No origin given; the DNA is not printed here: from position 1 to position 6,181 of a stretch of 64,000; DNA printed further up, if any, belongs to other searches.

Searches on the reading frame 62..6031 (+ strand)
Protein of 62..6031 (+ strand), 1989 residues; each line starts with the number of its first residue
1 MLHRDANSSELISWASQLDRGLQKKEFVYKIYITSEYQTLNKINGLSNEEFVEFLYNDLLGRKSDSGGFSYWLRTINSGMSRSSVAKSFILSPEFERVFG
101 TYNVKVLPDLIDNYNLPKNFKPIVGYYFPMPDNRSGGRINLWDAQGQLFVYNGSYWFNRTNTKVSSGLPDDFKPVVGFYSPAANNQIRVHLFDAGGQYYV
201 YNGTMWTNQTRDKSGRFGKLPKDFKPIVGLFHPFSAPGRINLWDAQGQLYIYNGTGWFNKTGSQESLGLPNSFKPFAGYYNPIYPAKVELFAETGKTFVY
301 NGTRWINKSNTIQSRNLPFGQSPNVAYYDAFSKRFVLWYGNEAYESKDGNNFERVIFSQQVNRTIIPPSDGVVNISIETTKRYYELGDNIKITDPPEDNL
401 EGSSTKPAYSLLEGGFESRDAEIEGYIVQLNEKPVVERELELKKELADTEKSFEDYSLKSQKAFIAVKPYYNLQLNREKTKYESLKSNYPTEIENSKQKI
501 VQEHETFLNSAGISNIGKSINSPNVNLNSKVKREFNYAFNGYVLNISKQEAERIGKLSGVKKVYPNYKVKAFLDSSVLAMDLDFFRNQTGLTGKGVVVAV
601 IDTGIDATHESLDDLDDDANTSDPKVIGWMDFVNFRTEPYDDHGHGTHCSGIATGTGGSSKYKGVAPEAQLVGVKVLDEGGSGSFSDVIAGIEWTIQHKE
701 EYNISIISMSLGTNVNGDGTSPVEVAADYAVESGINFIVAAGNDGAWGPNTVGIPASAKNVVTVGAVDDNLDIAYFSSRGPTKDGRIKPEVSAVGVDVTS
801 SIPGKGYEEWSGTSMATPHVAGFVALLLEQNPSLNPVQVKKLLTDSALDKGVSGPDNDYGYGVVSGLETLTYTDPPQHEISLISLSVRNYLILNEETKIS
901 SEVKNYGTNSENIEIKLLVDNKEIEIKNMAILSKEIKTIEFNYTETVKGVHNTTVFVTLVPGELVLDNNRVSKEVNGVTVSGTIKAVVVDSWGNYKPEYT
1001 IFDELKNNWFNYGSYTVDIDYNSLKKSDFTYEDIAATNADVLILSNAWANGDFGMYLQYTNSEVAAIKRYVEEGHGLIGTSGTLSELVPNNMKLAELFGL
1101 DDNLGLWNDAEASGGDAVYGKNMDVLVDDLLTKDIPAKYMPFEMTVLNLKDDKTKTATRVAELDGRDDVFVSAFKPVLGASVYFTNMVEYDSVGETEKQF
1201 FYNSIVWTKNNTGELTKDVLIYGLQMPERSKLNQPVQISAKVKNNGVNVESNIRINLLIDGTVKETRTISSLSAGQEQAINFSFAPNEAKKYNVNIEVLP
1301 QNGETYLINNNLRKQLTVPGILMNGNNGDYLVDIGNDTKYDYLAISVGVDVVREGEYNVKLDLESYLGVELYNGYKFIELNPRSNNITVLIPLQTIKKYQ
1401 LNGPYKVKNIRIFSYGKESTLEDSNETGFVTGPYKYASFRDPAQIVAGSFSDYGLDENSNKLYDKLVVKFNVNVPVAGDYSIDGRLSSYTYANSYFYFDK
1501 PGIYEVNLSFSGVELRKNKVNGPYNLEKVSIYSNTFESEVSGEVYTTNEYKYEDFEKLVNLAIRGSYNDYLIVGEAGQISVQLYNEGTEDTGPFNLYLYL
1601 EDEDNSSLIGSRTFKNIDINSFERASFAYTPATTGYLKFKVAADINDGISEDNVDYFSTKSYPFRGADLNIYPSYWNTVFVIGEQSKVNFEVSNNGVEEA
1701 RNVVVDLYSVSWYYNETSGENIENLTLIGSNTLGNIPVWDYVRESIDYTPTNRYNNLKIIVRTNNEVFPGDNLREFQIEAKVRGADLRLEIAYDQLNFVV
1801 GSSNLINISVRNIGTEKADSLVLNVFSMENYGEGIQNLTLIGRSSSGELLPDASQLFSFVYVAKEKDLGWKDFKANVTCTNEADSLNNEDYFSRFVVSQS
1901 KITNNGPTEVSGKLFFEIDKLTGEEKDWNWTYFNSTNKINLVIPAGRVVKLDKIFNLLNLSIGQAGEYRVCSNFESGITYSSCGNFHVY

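Call 11: search_protein_families(library=pfam, proteins=[window:62-6031:+], max_evalue=0.01)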
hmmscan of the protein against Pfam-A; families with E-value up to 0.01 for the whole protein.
window:62-6031:+ (1989 aa): 6 families
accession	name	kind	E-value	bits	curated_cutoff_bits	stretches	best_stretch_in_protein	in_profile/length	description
PF00082.27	Peptidase_S8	-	1.2e-66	225.4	21.8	1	593-862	1-288/288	Subtilase family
PF07705.17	CARDB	-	7.4e-23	81.1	22.7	2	1225-1302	10-87/101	CARDB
PF13946.11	DUF4214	-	1.5e-18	67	23.2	1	44-99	16-72/72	Domain of unknown function (DUF4214)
PF05922.21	Inhibitor_I9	-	5e-08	34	21.2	1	426-570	2-80/82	Peptidase inhibitor I9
PF00427.26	PBS_linker_poly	-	0.00053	20.5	28.7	1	7-104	25-122/126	Phycobilisome Linker polypeptide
PF24291.1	Ig_CFAP65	-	0.0022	18.2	27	1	1272-1309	73-110/121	Cilia- and flagella-associated protein 65-like, Ig-like domain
